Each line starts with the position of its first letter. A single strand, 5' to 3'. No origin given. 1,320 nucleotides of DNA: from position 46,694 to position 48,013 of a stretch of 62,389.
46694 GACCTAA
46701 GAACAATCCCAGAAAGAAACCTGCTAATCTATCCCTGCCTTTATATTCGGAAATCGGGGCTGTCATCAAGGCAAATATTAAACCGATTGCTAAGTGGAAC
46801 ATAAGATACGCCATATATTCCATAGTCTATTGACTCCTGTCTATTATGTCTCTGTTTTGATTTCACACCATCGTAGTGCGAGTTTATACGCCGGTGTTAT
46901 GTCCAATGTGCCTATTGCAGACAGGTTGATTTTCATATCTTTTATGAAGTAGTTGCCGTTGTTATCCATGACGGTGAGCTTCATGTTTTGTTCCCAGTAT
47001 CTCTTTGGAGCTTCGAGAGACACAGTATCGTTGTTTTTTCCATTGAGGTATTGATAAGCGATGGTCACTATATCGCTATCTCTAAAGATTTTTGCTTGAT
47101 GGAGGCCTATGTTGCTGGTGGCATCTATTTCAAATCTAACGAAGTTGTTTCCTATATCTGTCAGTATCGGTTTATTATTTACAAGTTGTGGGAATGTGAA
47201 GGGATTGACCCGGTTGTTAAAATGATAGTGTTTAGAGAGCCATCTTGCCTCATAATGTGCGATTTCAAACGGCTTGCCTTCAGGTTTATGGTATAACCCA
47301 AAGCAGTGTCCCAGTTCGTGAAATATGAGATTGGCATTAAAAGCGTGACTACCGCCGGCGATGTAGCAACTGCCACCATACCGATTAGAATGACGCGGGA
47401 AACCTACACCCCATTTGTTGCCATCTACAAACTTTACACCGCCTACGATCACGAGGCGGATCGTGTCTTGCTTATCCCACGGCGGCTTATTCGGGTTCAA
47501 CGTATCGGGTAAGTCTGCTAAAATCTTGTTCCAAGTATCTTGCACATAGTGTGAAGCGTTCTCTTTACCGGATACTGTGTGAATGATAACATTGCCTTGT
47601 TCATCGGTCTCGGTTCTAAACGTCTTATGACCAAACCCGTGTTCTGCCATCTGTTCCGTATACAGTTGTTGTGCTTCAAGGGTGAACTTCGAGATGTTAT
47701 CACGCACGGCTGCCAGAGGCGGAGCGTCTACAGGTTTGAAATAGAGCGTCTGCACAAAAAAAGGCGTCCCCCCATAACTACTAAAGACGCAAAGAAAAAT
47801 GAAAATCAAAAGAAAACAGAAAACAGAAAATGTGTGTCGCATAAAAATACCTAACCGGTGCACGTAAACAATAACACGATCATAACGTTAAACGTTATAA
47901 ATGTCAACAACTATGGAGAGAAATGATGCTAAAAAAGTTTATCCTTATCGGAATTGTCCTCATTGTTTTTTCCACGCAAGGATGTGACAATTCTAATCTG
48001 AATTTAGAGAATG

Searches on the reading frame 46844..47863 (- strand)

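Call 43: search_protein_families(library=pfam, proteins=[window:46844-47863:-], max_evalue=0.01)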
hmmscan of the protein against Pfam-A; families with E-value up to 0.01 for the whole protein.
window:46844-47863:- (339 aa): 3 families
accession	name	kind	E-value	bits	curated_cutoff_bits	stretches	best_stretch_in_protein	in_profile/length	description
PF12044.14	Metallopep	-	7.6e-06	25.2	27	1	64-96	135-170/427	Putative peptidase family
PF10462.15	Peptidase_M66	-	3.8e-05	23.3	20.6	1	157-204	170-220/306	Peptidase M66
PF13582.12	Reprolysin_3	-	0.005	17.8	22.4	0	166-192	96-122/123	Metallo-peptidase family M12B Reprolysin-like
